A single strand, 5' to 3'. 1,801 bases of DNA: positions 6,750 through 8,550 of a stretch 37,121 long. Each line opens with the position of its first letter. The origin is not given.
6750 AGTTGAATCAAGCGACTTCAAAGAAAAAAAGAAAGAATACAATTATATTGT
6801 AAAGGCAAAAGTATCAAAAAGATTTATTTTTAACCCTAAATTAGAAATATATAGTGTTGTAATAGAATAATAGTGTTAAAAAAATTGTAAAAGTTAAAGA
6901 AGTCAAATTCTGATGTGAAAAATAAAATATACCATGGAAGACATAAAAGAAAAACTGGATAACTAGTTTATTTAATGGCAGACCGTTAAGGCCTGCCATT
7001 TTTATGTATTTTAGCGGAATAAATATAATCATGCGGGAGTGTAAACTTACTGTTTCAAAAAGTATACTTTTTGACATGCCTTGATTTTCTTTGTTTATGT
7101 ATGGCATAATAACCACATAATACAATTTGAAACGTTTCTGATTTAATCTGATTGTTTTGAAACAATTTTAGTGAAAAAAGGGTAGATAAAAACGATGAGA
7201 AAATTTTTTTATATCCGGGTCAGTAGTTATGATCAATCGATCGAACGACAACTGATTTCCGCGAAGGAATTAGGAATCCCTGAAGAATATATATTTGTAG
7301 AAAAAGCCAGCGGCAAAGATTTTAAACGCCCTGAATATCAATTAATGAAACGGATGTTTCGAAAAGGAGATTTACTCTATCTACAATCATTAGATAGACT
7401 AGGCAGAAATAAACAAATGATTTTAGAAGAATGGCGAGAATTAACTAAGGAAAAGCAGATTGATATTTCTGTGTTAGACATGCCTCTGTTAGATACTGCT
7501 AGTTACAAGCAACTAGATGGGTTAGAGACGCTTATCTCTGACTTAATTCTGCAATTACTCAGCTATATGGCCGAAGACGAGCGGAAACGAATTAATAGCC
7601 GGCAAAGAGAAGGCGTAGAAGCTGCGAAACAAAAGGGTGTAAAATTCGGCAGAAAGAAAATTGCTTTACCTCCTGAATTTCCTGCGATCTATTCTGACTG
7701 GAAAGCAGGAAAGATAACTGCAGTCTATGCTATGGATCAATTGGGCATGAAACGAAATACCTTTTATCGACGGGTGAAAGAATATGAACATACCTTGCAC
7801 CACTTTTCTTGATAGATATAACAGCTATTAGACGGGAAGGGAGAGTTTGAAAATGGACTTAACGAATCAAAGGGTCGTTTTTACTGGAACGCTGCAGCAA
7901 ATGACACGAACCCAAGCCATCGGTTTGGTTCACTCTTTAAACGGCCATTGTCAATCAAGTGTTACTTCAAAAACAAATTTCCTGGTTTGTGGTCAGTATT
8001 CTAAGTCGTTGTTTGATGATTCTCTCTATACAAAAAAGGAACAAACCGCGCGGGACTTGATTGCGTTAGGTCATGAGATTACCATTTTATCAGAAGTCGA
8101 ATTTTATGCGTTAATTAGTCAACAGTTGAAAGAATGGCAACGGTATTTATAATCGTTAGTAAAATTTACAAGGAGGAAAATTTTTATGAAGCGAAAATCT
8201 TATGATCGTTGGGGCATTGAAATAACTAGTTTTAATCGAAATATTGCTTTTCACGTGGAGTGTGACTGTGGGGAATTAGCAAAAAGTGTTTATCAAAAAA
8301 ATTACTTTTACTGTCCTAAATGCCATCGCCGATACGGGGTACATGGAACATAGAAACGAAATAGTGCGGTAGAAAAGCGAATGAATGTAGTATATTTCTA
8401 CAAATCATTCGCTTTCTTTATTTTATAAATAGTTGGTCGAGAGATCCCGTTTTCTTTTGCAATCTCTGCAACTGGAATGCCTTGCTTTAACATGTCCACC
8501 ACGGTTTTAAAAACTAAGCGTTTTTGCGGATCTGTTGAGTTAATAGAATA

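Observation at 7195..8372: Resolvase - standalone BRCT protein - zinc-ribbon mini-protein trio abutting, and partly overwritten by, the Tn3-element end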

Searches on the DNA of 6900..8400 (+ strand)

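Call 4: search_dna_similar(query=window:6900-8400:+, collection=plasmids, mode=near, max_rows=30)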
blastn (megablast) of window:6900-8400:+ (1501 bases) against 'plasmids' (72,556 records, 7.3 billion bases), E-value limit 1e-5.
Records with a match: 346; places in all: 475; records where one place covers at least 80% of the query: 278.
Best place of each record, by identity: >=99% 289; 95-99% 40; 90-95% 3; 80-90% 14.
By first word of the organism name: Enterococcus 341; Staphylococcus 4; Lactococcus 1.
By predicted mobility (MOB-suite, as given by PLSDB): non-mobilizable 142; conjugative 133; mobilizable 71.
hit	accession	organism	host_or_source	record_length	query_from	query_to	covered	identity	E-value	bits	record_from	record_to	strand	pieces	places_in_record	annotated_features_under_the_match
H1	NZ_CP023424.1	Enterococcus faecium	Homo sapiens,blood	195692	1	1501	100%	100.0%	0e+0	2772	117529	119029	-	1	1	recombinase family protein (x2) | BRCT domain-containing protein | hypothetical protein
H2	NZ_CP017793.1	Enterococcus faecium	Homo sapiens,Peritoneal fluid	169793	1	1501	100%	100.0%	0e+0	2772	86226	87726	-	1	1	recombinase family protein (x2) | BRCT domain-containing protein | hypothetical protein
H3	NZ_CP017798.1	Enterococcus faecium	Homo sapiens,Peritoneal fluid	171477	1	1501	100%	100.0%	0e+0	2772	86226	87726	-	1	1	recombinase family protein (x2) | BRCT domain-containing protein | hypothetical protein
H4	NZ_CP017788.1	Enterococcus faecium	Homo sapiens,wound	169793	1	1501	100%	100.0%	0e+0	2772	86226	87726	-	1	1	recombinase family protein (x2) | BRCT domain-containing protein | hypothetical protein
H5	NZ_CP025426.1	Enterococcus faecium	WGS,fodder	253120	1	1501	100%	100.0%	0e+0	2772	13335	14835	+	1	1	recombinase family protein (x2) | BRCT domain-containing protein | hypothetical protein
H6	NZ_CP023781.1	Enterococcus faecium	Homo sapiens,blood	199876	1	1501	100%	100.0%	0e+0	2772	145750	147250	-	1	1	recombinase family protein (x2) | BRCT domain-containing protein | hypothetical protein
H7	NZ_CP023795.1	Enterococcus faecium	Homo sapiens,blood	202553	1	1501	100%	100.0%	0e+0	2772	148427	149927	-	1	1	recombinase family protein (x2) | BRCT domain-containing protein | hypothetical protein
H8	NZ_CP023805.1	Enterococcus faecium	Homo sapiens,blood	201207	1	1501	100%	100.0%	0e+0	2772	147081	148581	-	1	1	recombinase family protein (x2) | BRCT domain-containing protein | hypothetical protein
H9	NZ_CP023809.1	Enterococcus faecium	Homo sapiens,blood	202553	1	1501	100%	100.0%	0e+0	2772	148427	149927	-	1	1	recombinase family protein (x2) | BRCT domain-containing protein | hypothetical protein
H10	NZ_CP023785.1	Enterococcus faecium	Homo sapiens,blood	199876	1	1501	100%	100.0%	0e+0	2772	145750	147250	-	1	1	recombinase family protein (x2) | BRCT domain-containing protein | hypothetical protein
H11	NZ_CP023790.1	Enterococcus faecium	Homo sapiens,blood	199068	1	1501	100%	100.0%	0e+0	2772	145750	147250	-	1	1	recombinase family protein (x2) | BRCT domain-containing protein | hypothetical protein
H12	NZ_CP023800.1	Enterococcus faecium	Homo sapiens,blood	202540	1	1501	100%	100.0%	0e+0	2772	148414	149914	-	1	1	recombinase family protein (x2) | BRCT domain-containing protein | hypothetical protein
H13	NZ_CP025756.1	Enterococcus faecium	-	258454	1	1501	100%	100.0%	0e+0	2772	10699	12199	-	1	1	recombinase family protein (x2) | BRCT domain-containing protein | hypothetical protein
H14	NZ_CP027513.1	Enterococcus faecium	Homo sapiens,blood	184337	1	1501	100%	100.0%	0e+0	2772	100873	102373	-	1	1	recombinase family protein (x2) | BRCT domain-containing protein | hypothetical protein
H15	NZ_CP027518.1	Enterococcus faecium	Homo sapiens,blood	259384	1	1501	100%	100.0%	0e+0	2772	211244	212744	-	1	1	recombinase family protein (x2) | BRCT domain-containing protein | hypothetical protein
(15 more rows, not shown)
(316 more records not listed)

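Call 5: get_annotated_region(hit=H1, flank=9000)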
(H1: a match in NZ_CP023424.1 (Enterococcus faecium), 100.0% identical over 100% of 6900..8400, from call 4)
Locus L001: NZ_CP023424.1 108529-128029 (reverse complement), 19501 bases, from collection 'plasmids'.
description: Enterococcus faecium strain K60-39 plasmid pTT39_p1, complete sequence
organism: Enterococcus faecium (NCBI taxid 1352)
taxonomy: Bacteria; Bacillota; Bacilli; Lactobacillales; Enterococcaceae; Enterococcus; Enterococcus faecium
host: -; source: Homo sapiens,blood; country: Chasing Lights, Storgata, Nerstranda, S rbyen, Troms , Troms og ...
typing (MOB-suite, as given by PLSDB): conjugative; replicon rep_cluster_893; relaxase MOBP; mating-pair formation MPF_T
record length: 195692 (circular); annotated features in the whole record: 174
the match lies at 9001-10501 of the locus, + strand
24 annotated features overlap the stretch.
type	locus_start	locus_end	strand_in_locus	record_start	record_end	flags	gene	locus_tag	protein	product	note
CDS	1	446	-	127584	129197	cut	guaA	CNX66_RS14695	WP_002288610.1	glutamine-hydrolyzing GMP synthase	GO:0006177 - GMP biosynthetic process [Evidence IEA]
CDS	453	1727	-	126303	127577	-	-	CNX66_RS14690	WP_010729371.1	ISL3 family transposase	-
CDS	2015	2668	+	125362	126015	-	-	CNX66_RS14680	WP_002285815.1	response regulator transcription factor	GO:0000160 - phosphorelay signal transduction system [Evidence IEA]; GO:0006355 - regulation of DNA-templated ...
CDS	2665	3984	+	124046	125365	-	-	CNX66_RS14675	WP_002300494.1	HAMP domain-containing sensor histidine kinase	GO:0007165 - signal transduction [Evidence IEA]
CDS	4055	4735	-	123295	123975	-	-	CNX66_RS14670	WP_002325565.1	IS6-like element IS1216 family transposase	GO:0006313 - DNA transposition [Evidence IEA]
CDS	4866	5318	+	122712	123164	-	-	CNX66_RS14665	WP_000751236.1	hypothetical protein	-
CDS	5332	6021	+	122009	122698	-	-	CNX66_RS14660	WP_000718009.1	hypothetical protein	-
CDS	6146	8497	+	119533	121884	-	-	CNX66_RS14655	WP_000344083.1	glycoside hydrolase domain-containing protein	-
CDS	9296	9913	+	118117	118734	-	-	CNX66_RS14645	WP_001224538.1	recombinase family protein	GO:0006310 - DNA recombination [Evidence IEA]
CDS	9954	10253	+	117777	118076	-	-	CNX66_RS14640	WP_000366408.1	BRCT domain-containing protein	-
CDS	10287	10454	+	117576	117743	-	-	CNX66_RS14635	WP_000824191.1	hypothetical protein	-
CDS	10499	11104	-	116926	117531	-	-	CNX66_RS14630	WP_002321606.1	recombinase family protein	GO:0006310 - DNA recombination [Evidence IEA]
CDS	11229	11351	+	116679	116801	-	-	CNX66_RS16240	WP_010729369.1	hypothetical protein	-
CDS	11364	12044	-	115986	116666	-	-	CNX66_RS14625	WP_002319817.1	IS6-like element ISS1N family transposase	GO:0006313 - DNA transposition [Evidence IEA]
CDS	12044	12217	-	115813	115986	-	-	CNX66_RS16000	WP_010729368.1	hypothetical protein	-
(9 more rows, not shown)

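Call 36: search_dna_similar(query=L002:5140-5700:+, collection=plasmids, mode=near, max_rows=30)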
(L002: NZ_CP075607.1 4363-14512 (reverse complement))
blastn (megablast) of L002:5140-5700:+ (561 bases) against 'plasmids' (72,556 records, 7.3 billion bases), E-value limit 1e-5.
Records with a match: 34; places in all: 34; records where one place covers at least 80% of the query: 5.
Best place of each record, by identity: >=99% 4; 95-99% 1; 90-95% 29.
By first word of the organism name: Enterococcus 34.
By predicted mobility (MOB-suite, as given by PLSDB): non-mobilizable 18; mobilizable 12; conjugative 4.
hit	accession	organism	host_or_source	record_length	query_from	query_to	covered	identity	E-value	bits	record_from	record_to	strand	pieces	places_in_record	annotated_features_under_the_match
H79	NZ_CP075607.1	Enterococcus faecalis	Homo sapiens,feces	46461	1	561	100%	100.0%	0e+0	1037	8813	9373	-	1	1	transcriptional regulator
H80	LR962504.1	Enterococcus faecalis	-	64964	1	554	99%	100.0%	0e+0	1024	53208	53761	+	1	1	record has no annotation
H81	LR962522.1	Enterococcus faecalis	-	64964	1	554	99%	100.0%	0e+0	1024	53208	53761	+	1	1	record has no annotation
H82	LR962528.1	Enterococcus faecalis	-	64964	1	554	99%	100.0%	0e+0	1024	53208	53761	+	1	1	record has no annotation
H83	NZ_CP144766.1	Enterococcus faecalis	-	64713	1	554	99%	98.6%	0e+0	979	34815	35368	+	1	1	transcriptional regulator | hypothetical protein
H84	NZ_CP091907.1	Enterococcus faecalis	Homo sapiens,fecal sample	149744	1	296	53%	93.6%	2e-121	442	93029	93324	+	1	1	transcriptional regulator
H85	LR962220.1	Enterococcus faecalis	-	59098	1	296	53%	93.6%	2e-121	442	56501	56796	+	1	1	record has no annotation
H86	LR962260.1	Enterococcus faecalis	-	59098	1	296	53%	93.6%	2e-121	442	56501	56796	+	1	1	record has no annotation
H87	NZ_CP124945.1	Enterococcus faecalis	Homo sapiens,urine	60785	1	296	53%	93.6%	2e-121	442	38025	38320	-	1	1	transcriptional regulator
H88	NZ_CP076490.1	Enterococcus faecalis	Homo sapiens,cell culture,blood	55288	1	295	53%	93.6%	9e-121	440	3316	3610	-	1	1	hypothetical protein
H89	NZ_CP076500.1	Enterococcus faecalis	Homo sapiens,cell culture,blood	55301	1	295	53%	93.6%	9e-121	440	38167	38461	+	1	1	hypothetical protein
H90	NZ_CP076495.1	Enterococcus faecalis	Homo sapiens,cell culture,blood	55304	1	295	53%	93.6%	9e-121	440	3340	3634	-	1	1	hypothetical protein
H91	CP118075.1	Enterococcus faecalis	Homo sapiens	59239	1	295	53%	93.6%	9e-121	440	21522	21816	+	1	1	transcriptional regulator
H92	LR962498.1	Enterococcus faecalis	-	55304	1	295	53%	93.6%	9e-121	440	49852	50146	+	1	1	record has no annotation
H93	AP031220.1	Enterococcus faecalis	Homo sapiens,fecal sample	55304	1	295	53%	93.6%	9e-121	440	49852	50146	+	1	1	hypothetical protein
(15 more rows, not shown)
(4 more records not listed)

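Call 37: get_annotated_region(hit=H83, flank=7000)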
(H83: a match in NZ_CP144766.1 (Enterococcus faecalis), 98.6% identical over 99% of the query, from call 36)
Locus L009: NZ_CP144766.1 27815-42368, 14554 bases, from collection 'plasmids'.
description: Enterococcus faecalis strain HRH46 plasmid unnamed2, complete sequence
organism: Enterococcus faecalis (NCBI taxid 1351)
taxonomy: Bacteria; Bacillota; Bacilli; Lactobacillales; Enterococcaceae; Enterococcus; Enterococcus faecalis
host: -; source: -; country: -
typing (MOB-suite, as given by PLSDB): mobilizable; replicon rep_cluster_1027; relaxase MOBP
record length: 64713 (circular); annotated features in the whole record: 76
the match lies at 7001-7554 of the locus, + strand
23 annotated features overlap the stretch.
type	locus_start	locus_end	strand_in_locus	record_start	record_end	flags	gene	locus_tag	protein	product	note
CDS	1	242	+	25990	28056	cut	mobP2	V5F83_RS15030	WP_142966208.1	MobP2 family relaxase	-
CDS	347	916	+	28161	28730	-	-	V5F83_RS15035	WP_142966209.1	hypothetical protein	-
CDS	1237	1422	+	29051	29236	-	-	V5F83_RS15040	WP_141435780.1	hypothetical protein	-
CDS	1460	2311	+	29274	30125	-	-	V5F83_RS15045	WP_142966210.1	DNA/RNA non-specific endonuclease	-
CDS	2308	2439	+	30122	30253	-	-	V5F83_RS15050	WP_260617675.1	hypothetical protein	-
CDS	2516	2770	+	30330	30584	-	-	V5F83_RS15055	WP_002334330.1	type II toxin-antitoxin system RelB/DinJ family antitoxin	GO:0006355 - regulation of DNA-templated transcription [Evidence IEA]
CDS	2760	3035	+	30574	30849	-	-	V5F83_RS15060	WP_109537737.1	type II toxin-antitoxin system YafQ family toxin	-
CDS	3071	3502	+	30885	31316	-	-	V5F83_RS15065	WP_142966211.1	hypothetical protein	-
CDS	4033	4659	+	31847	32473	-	-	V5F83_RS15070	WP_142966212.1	hypothetical protein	-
CDS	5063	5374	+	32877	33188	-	-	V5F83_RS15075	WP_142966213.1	hypothetical protein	-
CDS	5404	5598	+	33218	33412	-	-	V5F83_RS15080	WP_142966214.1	CsbD family protein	-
CDS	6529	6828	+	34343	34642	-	-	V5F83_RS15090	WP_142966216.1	BRCT domain-containing protein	-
CDS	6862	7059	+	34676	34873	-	-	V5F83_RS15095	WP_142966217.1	transcriptional regulator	-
CDS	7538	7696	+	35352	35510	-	-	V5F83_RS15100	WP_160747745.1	hypothetical protein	-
CDS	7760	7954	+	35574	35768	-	-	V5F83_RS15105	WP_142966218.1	hypothetical protein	-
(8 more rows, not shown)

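Call 38: get_annotated_region(hit=H84, flank=7000)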
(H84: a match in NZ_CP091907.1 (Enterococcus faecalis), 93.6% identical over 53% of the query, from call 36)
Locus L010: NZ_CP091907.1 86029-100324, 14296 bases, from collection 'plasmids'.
description: Enterococcus faecalis strain 2-1 plasmid p1, complete sequence
organism: Enterococcus faecalis (NCBI taxid 1351)
taxonomy: Bacteria; Bacillota; Bacilli; Lactobacillales; Enterococcaceae; Enterococcus; Enterococcus faecalis
host: -; source: Homo sapiens,fecal sample; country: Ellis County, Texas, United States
typing (MOB-suite, as given by PLSDB): mobilizable; replicon rep_cluster_180,rep_cluster_992; relaxase MOBC,MOBP
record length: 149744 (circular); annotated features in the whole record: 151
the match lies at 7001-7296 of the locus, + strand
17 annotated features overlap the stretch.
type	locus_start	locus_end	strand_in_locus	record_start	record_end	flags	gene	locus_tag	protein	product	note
CDS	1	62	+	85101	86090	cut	-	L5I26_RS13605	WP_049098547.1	SPFH domain-containing protein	-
CDS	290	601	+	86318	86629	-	-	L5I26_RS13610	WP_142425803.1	YtxH domain-containing protein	-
CDS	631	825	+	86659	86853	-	-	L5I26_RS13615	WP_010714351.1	CsbD family protein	-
CDS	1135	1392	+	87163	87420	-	-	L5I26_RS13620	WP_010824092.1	hypothetical protein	-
CDS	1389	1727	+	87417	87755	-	-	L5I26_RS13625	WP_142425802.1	type II toxin-antitoxin system PemK/MazF family toxin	-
CDS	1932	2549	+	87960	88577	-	-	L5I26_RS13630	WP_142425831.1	recombinase family protein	GO:0006310 - DNA recombination [Evidence IEA]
CDS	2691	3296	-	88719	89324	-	-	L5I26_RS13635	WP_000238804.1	recombinase family protein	-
CDS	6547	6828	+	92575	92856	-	-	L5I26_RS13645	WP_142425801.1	BRCT domain-containing protein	-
CDS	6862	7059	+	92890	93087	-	-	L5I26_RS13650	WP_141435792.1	transcriptional regulator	-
CDS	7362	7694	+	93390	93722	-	-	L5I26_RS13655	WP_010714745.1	DUF6440 family protein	-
CDS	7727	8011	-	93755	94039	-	-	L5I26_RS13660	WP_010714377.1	hypothetical protein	-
CDS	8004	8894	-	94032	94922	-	prgP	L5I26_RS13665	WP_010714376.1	ParA superfamily DNA segregation protein PrgP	-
CDS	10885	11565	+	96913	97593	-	-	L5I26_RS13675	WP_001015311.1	IS6-like element IS1216 family transposase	GO:0006313 - DNA transposition [Evidence IEA]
CDS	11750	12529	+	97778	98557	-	-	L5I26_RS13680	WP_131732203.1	abortive infection family protein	-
CDS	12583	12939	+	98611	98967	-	-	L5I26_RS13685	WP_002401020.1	type II toxin-antitoxin system RelE/ParE family toxin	-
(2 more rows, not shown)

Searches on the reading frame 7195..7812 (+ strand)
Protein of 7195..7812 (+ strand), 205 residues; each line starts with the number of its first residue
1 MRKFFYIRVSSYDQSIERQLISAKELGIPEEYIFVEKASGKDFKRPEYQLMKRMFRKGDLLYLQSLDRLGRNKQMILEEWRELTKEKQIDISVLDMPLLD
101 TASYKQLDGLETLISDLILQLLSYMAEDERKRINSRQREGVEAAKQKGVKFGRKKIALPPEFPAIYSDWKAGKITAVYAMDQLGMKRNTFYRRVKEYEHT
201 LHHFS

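Call 6: search_protein_families(library=pfam, proteins=[window:7195-7812:+], max_evalue=0.1)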
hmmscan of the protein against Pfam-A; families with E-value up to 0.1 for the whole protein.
window:7195-7812:+ (205 aa): 2 families
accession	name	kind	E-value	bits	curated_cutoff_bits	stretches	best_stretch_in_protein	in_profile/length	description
PF00239.26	Resolvase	-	4.4e-24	85.7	23.3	1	4-149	2-144/145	Resolvase, N terminal domain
PF02954.25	HTH_8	-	0.014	15.6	22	1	182-197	27-42/42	Bacterial regulatory protein, Fis family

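Call 35: search_protein_families(library=ncbifam, proteins=[window:7195-7812:+], max_evalue=0.1)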
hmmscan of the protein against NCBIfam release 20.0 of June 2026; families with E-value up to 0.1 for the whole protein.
window:7195-7812:+ (205 aa): 4 families
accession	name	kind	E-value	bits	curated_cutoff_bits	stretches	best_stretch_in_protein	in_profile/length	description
NF041201.1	recomb_XisF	equivalog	5.5e-11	42.1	375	1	4-148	2-140/465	fdxN element excision recombinase XisF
NF009949.0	PRK13413.1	equivalog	9.8e-08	31.9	272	1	5-159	4-153/203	master DNA invertase Mpi family serine-type recombinase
NF047344.1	SCCmet_CcrA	equivalog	0.0035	16.5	700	1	15-146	17-144/442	cassette chromosome recombinase CcrA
NF008412.0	PRK11235.1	equivalog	0.021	15.1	96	1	99-134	12-47/80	type II toxin-antitoxin system RelB/DinJ family antitoxin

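Call 52: search_protein_families(library=padloc, proteins=[window:7195-7812:+], max_evalue=0.1)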
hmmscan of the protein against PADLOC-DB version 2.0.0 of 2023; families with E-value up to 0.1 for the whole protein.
window:7195-7812:+ (205 aa): 0 families

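Call 53: search_protein_families(library=phrogs, proteins=[window:7195-7812:+], max_evalue=0.1)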
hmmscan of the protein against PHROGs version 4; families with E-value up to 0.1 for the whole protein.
window:7195-7812:+ (205 aa): 3 families
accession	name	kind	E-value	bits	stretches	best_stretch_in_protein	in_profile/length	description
phrog_125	-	DNA, RNA and nucleotide metabolism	2.9e-48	165.6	1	1-199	20-205/254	DNA invertase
phrog_95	-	integration and excision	8.7e-17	61.9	1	4-149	91-238/651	integrase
phrog_8275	-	DNA, RNA and nucleotide metabolism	0.0051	17.6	1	6-56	5-50/51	DNA invertase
